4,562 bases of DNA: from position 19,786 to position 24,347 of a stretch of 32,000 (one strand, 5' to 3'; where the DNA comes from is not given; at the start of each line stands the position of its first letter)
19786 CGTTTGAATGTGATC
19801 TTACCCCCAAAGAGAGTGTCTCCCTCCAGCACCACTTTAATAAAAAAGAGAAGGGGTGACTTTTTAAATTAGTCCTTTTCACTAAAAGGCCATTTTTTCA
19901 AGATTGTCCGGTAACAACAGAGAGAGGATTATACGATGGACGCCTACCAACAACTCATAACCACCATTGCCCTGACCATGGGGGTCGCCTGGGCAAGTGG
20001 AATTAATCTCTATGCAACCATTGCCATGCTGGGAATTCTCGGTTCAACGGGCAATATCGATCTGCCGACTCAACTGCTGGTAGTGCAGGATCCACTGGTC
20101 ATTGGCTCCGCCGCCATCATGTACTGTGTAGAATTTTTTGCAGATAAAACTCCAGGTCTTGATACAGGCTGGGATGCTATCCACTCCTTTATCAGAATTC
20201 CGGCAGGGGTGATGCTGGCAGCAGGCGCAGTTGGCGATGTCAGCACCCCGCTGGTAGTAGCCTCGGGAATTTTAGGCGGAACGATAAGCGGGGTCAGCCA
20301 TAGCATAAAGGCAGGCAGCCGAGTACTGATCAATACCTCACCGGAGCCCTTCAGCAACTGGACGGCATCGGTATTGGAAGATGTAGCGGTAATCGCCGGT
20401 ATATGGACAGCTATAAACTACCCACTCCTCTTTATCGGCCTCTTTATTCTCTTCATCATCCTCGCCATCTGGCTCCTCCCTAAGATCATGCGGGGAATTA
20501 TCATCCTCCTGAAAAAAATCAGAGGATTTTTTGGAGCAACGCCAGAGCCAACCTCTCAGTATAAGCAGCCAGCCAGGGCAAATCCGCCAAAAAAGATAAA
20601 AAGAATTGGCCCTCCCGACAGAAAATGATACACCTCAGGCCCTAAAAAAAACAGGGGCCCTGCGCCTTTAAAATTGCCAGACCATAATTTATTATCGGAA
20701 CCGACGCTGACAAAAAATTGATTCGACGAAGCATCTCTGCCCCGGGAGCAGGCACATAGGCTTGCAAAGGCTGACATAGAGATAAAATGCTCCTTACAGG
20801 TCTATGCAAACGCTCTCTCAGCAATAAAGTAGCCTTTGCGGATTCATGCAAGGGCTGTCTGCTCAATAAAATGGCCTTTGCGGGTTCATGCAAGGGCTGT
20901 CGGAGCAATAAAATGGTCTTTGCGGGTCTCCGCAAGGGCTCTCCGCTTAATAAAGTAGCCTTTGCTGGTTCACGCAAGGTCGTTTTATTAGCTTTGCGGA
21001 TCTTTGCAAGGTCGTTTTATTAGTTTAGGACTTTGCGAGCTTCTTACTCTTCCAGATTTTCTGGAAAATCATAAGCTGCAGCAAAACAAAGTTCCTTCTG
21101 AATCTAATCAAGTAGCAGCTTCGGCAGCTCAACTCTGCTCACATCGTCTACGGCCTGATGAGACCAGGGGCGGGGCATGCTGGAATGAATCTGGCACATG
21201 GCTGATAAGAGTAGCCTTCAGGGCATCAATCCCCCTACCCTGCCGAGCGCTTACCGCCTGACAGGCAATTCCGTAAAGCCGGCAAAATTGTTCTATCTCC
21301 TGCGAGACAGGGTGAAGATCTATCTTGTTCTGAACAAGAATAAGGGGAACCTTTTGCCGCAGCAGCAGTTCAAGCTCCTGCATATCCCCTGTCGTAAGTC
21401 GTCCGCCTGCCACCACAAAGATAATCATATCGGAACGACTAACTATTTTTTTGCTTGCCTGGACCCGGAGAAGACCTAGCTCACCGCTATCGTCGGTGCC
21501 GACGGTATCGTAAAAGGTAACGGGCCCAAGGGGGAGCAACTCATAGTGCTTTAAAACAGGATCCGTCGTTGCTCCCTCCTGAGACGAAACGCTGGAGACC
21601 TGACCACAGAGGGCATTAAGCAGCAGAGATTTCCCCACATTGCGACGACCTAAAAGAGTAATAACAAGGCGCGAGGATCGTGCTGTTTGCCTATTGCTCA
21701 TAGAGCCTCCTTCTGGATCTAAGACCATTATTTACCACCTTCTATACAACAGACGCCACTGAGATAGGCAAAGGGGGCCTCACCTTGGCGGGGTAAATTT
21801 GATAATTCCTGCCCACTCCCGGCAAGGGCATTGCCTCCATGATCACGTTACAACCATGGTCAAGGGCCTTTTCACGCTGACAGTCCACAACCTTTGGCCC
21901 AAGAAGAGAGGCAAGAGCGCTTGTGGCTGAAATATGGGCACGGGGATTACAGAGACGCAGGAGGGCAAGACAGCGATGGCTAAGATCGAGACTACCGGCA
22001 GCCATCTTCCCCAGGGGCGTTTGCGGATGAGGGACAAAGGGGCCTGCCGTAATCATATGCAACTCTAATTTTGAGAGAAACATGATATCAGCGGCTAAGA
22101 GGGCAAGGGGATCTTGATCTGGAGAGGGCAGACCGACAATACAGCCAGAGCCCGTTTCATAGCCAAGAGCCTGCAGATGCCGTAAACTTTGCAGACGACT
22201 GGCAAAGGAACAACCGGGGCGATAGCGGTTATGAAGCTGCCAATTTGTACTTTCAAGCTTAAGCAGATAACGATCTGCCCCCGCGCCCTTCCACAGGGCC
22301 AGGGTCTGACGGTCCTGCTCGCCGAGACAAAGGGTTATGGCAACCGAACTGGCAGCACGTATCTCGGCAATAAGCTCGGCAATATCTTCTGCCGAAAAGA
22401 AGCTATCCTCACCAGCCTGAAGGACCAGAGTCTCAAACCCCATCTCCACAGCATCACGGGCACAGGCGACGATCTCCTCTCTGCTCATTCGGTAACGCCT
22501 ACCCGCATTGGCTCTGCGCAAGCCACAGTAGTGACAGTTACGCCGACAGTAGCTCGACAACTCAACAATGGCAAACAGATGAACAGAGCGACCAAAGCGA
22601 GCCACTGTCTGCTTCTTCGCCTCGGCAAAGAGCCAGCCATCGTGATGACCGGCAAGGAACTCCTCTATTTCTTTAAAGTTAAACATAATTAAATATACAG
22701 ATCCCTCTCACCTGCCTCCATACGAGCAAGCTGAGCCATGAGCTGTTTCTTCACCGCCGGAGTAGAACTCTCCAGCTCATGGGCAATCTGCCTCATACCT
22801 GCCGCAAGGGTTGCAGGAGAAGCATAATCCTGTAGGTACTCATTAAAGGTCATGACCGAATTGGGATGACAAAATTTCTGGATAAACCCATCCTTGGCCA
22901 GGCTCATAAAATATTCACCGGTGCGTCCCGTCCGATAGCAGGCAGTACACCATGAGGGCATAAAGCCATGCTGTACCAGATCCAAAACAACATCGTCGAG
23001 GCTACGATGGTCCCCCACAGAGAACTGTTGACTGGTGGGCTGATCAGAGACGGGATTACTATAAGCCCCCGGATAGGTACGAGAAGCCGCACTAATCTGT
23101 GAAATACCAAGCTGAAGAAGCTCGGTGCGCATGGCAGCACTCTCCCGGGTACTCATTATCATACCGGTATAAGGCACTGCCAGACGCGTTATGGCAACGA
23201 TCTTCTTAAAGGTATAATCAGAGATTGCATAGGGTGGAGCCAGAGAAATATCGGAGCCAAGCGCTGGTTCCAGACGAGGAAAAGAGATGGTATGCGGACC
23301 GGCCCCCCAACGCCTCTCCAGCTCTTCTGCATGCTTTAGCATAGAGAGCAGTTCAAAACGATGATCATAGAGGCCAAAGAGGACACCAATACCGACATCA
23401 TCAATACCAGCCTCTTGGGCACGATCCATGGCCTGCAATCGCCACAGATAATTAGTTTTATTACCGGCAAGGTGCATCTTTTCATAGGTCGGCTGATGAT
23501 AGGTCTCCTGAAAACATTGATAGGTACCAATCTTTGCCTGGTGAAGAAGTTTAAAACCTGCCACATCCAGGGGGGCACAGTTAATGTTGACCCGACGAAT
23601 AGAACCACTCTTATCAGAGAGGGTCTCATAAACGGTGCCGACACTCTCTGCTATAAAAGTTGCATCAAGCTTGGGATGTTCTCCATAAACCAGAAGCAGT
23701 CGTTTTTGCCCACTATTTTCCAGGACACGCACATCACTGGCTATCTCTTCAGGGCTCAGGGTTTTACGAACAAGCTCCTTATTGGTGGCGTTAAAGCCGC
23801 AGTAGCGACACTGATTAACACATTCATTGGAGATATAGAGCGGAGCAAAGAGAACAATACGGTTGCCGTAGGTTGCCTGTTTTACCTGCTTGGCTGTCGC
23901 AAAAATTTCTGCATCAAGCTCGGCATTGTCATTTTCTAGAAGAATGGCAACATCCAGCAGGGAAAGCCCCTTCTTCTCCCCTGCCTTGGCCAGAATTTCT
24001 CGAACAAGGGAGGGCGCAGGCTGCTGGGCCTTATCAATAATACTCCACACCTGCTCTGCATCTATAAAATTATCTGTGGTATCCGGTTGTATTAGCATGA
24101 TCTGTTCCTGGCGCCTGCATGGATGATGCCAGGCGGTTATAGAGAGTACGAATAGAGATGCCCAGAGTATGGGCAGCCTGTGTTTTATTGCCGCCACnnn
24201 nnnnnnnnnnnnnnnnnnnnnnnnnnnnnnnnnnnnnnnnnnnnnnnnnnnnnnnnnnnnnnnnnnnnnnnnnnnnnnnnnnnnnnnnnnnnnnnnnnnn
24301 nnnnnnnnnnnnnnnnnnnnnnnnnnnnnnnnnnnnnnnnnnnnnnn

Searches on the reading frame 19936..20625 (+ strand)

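Call 8: search_protein_families(library=pfam, proteins=[window:19936-20625:+])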
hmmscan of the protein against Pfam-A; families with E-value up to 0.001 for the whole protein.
window:19936-20625:+ (230 aa): 1 family
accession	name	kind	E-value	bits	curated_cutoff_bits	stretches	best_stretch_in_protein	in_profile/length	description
PF13548.11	DUF4126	-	3.2e-57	193.5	27.5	1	11-183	1-175/175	Domain of unknown function (DUF4126)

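Call 9: search_protein_families(library=ncbifam, proteins=[window:19936-20625:+])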
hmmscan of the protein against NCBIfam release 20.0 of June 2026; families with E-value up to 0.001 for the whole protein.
window:19936-20625:+ (230 aa): 0 families

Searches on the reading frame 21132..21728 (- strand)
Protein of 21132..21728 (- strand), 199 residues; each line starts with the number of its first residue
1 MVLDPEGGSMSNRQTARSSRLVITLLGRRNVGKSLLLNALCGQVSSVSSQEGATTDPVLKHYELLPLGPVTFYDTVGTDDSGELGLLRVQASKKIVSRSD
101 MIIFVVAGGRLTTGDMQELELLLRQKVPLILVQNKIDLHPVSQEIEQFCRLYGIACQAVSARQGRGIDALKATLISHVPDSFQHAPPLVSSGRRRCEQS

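Call 8: search_protein_families(library=pfam, proteins=[window:21132-21728:-])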
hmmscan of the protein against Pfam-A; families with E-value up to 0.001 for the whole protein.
window:21132-21728:- (199 aa): 3 families
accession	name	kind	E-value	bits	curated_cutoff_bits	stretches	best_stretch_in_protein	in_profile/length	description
PF01926.29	MMR_HSR1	-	3.1e-18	66.4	21.9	1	23-135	2-113/113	50S ribosome-binding GTPase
PF02421.24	FeoB_N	-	1.4e-08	34.9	27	1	23-173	3-155/156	Ferrous iron transport protein B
PF03193.22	RsgA_GTPase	-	6.2e-07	29.8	30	0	92-176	16-106/174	RsgA GTPase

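Call 9: search_protein_families(library=ncbifam, proteins=[window:21132-21728:-])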
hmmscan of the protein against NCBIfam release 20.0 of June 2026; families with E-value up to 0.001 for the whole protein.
window:21132-21728:- (199 aa): 19 families
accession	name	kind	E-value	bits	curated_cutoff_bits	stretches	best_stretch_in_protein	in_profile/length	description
TIGR03918.1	GTP_HydF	equivalog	2.6e-45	154.9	325.55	1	14-187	1-175/392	[FeFe] hydrogenase H-cluster maturation GTPase HydF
TIGR03594.1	GTPase_EngA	equivalog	1.5e-22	80.3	306.7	1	22-181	2-163/432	ribosome biogenesis GTPase Der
NF000908.1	PRK00089.1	equivalog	3.8e-18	65.8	237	1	22-183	5-172/291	GTPase Era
TIGR00231.1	small_GTP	domain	1.8e-16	60.3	42.5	1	21-170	4-158/164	GTP-binding protein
NF002828.0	PRK03003.1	equivalog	4.6e-16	58.5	631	1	15-195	35-215/477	ribosome biogenesis GTPase Der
NF003661.0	PRK05291.1-3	equivalog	5.3e-16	59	380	1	21-195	217-389/448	tRNA uridine-5-carboxymethylaminomethyl(34) synthesis GTPase MnmE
NF007071.0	PRK09518.1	equivalog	6.3e-16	58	953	1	3-195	254-446/706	bifunctional cytidylate kinase/GTPase Der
TIGR00450.1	mnmE_trmE_thdF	equivalog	1.2e-14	54.3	252.6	1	18-178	207-363/446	tRNA uridine-5-carboxymethylaminomethyl(34) synthesis GTPase MnmE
TIGR00436.1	era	equivalog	5.2e-14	52.2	116.25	1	22-186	2-171/270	GTPase Era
TIGR03156.1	GTP_HflX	equivalog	5.6e-12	45.2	216.75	1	13-175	182-348/351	GTPase HflX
NF008280.0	PRK11058.1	equivalog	1.6e-07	30.5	441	1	17-177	194-360/426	ribosome rescue GTPase HflX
TIGR03598.1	GTPase_YsxC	equivalog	2.1e-07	30.8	124.45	1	13-55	11-55/186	ribosome biogenesis GTP-binding protein YihA/YsxC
NF049994.1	slr1306_fam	domain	8.3e-07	28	490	1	17-143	105-210/470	slr1306 family protein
TIGR00437.1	feoB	equivalog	1e-06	27.8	315.65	1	27-174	1-150/594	ferrous iron transport protein B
NF003255.0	PRK04213.1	equivalog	2.2e-05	23.8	164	0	17-58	6-47/204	GTP-binding protein EngB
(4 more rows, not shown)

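Call 48: find_homologous_proteins(query=window:21132-21728:-, max_evalue=0.00001)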
Query window:21132-21728:- (199 aa): 39 proteins with E <= 0.00001 among 345 candidates.
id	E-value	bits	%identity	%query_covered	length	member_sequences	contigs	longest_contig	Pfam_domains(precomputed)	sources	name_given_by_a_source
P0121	5.1e-117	406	100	95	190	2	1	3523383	PF01926.30,PF02421.25,PF03193.23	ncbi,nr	ncbi:GTPase [Desulfotalea psychrophila]|nr:GTPase [Desulfotalea psychrophila]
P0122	3.2e-38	150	46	85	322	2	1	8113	PF18128.8,PF01926.30,PF00350.30,PF02421.25,PF18133.8,PF03193.23,PF00071.29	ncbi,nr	ncbi:MAG: [FeFe] hydrogenase H-cluster maturation GTPase HydF, partial [Candidatus Cloacimonetes bac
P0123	9.9e-38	148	47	85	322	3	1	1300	PF18128.8,PF01926.30,PF00350.30,PF02421.25,PF18133.8,PF03193.23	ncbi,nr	ncbi:MAG TPA: [FeFe] hydrogenase H-cluster maturation GTPase HydF, partial [Candidatus Cloacimonadot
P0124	1.4e-37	147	48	84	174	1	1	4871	PF01926.30,PF08477.20,PF00350.30,PF02421.25,PF00009.34,PF03193.23,PF00071.29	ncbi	-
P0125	2.0e-37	147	47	90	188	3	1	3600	PF01926.30,PF00350.30,PF02421.25,PF00009.34,PF03193.23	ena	-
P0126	5.5e-35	139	49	76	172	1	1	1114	PF01926.30,PF00350.30,PF02421.25,PF03193.23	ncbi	-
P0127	7.2e-33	132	56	62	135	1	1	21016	PF01926.30,PF08477.20,PF00350.30,PF02421.25,PF00071.29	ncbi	ncbi:MAG: [FeFe] hydrogenase H-cluster maturation GTPase HydF, partial [Candidatus Hydrothermota bac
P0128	5.9e-32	129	52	65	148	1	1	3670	PF01926.30,PF08477.20,PF00350.30,PF02421.25,PF00009.34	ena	-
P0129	2.0e-31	127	47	89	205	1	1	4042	PF18128.8,PF01926.30,PF02421.25,PF03193.23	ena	-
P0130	6.7e-29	119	45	75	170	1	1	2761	PF01926.30,PF00350.30,PF02421.25,PF03193.23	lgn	-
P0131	7.3e-29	119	42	89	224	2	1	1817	PF18128.8,PF01926.30,PF00350.30,PF02421.25,PF00009.34,PF03193.23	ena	-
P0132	1.1e-28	118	62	49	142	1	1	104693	PF01926.30,PF00350.30,PF02421.25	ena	-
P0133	2.9e-28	117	43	88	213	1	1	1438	PF01926.30,PF02421.25,PF00009.34,PF03193.23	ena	-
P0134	8.4e-28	116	43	87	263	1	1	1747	PF18128.8,PF01926.30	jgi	jgi:[FeFe] hydrogenase H-cluster maturation GTPase HydF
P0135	2.8e-25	107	41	85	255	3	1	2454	PF18128.8,PF01926.30,PF00350.30,PF02421.25,PF00009.34,PF03193.23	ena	-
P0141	9.0e-24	102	50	57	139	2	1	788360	PF01926.30,PF00350.30,PF02421.25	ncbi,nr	ncbi:MAG: GTPase [Candidatus Marinimicrobia bacterium]|nr:GTPase [Candidatus Neomarinimicrobiota bac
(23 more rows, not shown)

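Call 61: find_encoding_contigs(protein=P0141, flank=6000, max_places=1)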
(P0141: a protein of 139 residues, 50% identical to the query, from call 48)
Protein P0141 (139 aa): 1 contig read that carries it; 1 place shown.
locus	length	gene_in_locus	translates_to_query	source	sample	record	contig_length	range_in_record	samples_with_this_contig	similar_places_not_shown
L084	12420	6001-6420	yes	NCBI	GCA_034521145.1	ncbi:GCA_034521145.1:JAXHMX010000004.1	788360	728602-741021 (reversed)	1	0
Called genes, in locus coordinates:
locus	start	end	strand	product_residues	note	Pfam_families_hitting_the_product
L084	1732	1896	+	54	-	-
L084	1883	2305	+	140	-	PF01882:DUF58, PF13519:VWA_2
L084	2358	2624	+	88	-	PF01882:DUF58 (weak)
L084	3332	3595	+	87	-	-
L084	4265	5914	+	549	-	PF04231:Endonuclease_1, PF00932:LTD, PF18962:Por_Secre_tail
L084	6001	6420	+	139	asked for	PF02421:FeoB_N (weak), PF00350:Dynamin_N (faint), PF01926:MMR_HSR1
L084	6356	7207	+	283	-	PF18128:HydF_dimer, PF18133:HydF_tetramer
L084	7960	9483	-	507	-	PF00890:FAD_binding_2, PF01266:DAO (weak), PF01494:FAD_binding_3 (weak), PF01593:Amino_oxidase, PF01946:Thi4 (weak), PF12831:FAD_oxidored (weak), PF13450:NAD_binding_8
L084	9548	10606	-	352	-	-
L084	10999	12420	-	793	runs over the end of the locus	PF18962:Por_Secre_tail (weak)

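Call 62: find_encoding_contigs(protein=P0132, flank=6000, max_places=1)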
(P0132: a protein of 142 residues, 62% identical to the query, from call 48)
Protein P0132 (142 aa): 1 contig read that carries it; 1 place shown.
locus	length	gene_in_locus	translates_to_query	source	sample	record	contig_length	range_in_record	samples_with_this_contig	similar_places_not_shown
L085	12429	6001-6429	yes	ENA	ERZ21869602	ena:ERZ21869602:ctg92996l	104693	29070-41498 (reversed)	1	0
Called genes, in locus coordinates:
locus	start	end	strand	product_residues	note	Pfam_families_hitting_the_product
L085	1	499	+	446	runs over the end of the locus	PF13183:Fer4_8 (faint), PF12797:Fer4_2 (faint), PF12837:Fer4_6 (weak), PF13237:Fer4_10 (weak), PF12838:Fer4_7 (weak), PF13187:Fer4_9 (weak), PF00037:Fer4 (weak), PF02906:Fe_hyd_lg_C, +1 more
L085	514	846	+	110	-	PF02256:Fe_hyd_SSU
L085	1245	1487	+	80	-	PF21699:TM1266-like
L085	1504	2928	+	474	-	PF04055:Radical_SAM, PF06968:BATS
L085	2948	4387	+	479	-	PF00206:Lyase_1, PF10415:FumaraseC_C (weak)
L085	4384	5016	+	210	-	-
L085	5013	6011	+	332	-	PF04055:Radical_SAM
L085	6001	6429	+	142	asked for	PF00350:Dynamin_N (faint), PF01926:MMR_HSR1, PF02421:FeoB_N (weak)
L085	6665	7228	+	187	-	PF18128:HydF_dimer, PF18133:HydF_tetramer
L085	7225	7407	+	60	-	-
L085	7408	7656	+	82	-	-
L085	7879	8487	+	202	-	-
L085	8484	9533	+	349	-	PF00496:SBP_bac_5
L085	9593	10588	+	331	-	PF00528:BPD_transp_1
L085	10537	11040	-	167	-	-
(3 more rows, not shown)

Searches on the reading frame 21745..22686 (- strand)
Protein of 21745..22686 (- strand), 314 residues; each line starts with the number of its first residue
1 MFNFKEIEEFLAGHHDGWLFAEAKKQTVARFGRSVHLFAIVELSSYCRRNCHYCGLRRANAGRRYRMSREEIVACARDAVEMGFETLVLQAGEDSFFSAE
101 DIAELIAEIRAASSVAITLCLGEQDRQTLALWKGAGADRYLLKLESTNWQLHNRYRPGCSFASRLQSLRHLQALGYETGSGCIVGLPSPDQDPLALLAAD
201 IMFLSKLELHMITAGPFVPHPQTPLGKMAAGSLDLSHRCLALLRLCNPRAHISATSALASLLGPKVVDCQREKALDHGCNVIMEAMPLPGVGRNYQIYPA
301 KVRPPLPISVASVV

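Call 8: search_protein_families(library=pfam, proteins=[window:21745-22686:-])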
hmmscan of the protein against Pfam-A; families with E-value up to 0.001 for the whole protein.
window:21745-22686:- (314 aa): 1 family
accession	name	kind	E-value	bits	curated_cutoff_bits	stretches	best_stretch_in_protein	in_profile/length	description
PF04055.27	Radical_SAM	-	3.7e-18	66.7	29.5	1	42-194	2-160/166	Radical SAM superfamily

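Call 9: search_protein_families(library=ncbifam, proteins=[window:21745-22686:-])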
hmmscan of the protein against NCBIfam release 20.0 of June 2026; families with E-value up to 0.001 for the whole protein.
window:21745-22686:- (314 aa): 23 families
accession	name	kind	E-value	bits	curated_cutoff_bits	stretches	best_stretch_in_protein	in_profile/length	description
TIGR03956.1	rSAM_HydE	equivalog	3e-72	243.7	254.6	1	15-302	27-309/340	[FeFe] hydrogenase H-cluster radical SAM maturase HydE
TIGR03910.1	pyrrolys_PylB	equivalog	6.8e-33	114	348.2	1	19-285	38-299/347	methylornithine synthase PylB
TIGR00433.2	bioB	equivalog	3.5e-22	79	225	1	5-256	6-260/307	biotin synthase BioB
TIGR02351.2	thiH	equivalog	2.4e-15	56.5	380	1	21-196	57-236/364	2-iminoacetate synthase ThiH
TIGR03957.1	rSAM_HmdB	equivalog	4.2e-11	42.6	320.9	1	30-288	31-288/317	5,10-methenyltetrahydromethanopterin hydrogenase cofactor biosynthesis protein HmdB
TIGR03955.1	rSAM_HydG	equivalog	1.6e-07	30.1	312.15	1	23-104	71-154/470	[FeFe] hydrogenase H-cluster radical SAM maturase HydG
NF001199.0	PRK00164.2-1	equivalog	2.5e-07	30.2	231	1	29-148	5-122/308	GTP 3',8-cyclase MoaA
TIGR02668.1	moaA_archaeal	equivalog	6e-07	28.7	325.25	1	30-147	4-119/303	GTP 3',8-cyclase MoaA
NF053743.1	LipS2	equivalog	1.5e-06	27.9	270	1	44-192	30-182/292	LipS2 family lipoyl synthase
TIGR00423.1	TIGR00423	subfamily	1.9e-06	27.3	260.25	1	43-113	11-82/310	CofH family radical SAM protein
TIGR03471.1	HpnJ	equivalog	2.1e-06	26.9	577.6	1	44-228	203-386/472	hopanoid biosynthesis associated radical SAM protein HpnJ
NF004911.0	PRK06267.1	equivalog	2.2e-06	27.1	305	1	21-233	11-221/351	hypothetical protein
TIGR03699.1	menaquin_MqnC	equivalog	3.4e-06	26.1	428.1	1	37-115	41-121/342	cyclic dehypoxanthinyl futalosine synthase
NF006308.0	PRK08508.1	equivalog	5.2e-06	25.9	377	1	35-212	4-183/279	biotin synthase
TIGR03551.1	F420_cofH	equivalog_domain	5.5e-06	25.5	374.1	1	41-112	43-115/345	5-amino-6-(D-ribitylamino)uracil--L-tyrosine 4-hydroxyphenyl transferase CofH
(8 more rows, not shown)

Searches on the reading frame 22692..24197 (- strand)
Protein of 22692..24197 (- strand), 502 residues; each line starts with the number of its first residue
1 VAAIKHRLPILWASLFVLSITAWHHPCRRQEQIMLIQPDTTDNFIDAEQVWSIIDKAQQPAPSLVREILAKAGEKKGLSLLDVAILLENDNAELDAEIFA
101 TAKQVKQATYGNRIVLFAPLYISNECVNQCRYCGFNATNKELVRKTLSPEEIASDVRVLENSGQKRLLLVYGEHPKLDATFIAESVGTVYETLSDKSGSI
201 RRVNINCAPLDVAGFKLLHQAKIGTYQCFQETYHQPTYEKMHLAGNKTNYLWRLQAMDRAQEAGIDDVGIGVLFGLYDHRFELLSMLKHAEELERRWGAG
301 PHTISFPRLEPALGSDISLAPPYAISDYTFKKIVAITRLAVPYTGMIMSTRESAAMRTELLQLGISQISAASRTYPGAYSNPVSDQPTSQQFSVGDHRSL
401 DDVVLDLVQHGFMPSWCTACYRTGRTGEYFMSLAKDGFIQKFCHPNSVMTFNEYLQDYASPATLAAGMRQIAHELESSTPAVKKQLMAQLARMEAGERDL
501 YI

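Call 8: search_protein_families(library=pfam, proteins=[window:22692-24197:-])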
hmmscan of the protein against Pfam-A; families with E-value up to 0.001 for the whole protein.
window:22692-24197:- (502 aa): 2 families
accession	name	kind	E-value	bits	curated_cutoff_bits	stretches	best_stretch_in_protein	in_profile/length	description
PF06968.18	BATS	-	5.6e-17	62.1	22.2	1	305-412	1-87/88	Biotin and Thiamin Synthesis associated domain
PF04055.27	Radical_SAM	-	9.2e-12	45.9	29.5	1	121-278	2-156/166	Radical SAM superfamily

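Call 9: search_protein_families(library=ncbifam, proteins=[window:22692-24197:-])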
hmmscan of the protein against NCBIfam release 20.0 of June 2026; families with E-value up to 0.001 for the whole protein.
window:22692-24197:- (502 aa): 17 families
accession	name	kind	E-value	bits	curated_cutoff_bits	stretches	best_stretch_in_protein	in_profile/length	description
TIGR03955.1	rSAM_HydG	equivalog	1.9e-153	511.3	312.15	1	40-500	7-468/470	[FeFe] hydrogenase H-cluster radical SAM maturase HydG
TIGR02351.2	thiH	equivalog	3.7e-86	289.5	380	1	71-416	28-360/364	2-iminoacetate synthase ThiH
TIGR04158.1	rSAM_MIA_synth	equivalog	2.8e-21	75.7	400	1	67-399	11-346/368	3-methyl-2-indolic acid synthase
TIGR03910.1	pyrrolys_PylB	equivalog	3.5e-21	75.5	348.2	1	66-288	6-223/347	methylornithine synthase PylB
TIGR03956.1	rSAM_HydE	equivalog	1.9e-17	63.5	254.6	1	74-294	7-220/340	[FeFe] hydrogenase H-cluster radical SAM maturase HydE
TIGR00433.2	bioB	equivalog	1.2e-10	41.1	225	1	86-351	11-262/307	biotin synthase BioB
TIGR03551.1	F420_cofH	equivalog_domain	1.5e-10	40.5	374.1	1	86-192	9-115/345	5-amino-6-(D-ribitylamino)uracil--L-tyrosine 4-hydroxyphenyl transferase CofH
NF005609.0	PRK07360.1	equivalog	4e-10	39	426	1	65-191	8-137/374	7,8-didemethyl-8-hydroxy-5-deazariboflavin synthase subunit CofH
NF004884.0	PRK06245.1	equivalog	9.1e-10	37.9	209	1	104-298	7-202/340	7,8-didemethyl-8-hydroxy-5-deazariboflavin synthase subunit CofG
TIGR03699.1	menaquin_MqnC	equivalog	2.4e-09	36.5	428.1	1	96-191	18-116/342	cyclic dehypoxanthinyl futalosine synthase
TIGR00423.1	TIGR00423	subfamily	3e-09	36.6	260.25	1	122-192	11-81/310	CofH family radical SAM protein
TIGR03550.1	F420_cofG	equivalog_domain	4.6e-09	35.9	213.35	1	117-300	7-197/322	7,8-didemethyl-8-hydroxy-5-deazariboflavin synthase CofG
TIGR03700.1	mena_SCO4494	equivalog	2.5e-08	33.2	434.55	1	78-192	11-124/351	aminofutalosine synthase MqnE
NF006687.0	PRK09234.1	equivalog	1e-06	27.2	1018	1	59-184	12-599/849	bifunctional FO biosynthesis protein CofGH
TIGR03957.1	rSAM_HmdB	equivalog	1.9e-06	27.3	320.9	1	89-344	12-253/317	5,10-methenyltetrahydromethanopterin hydrogenase cofactor biosynthesis protein HmdB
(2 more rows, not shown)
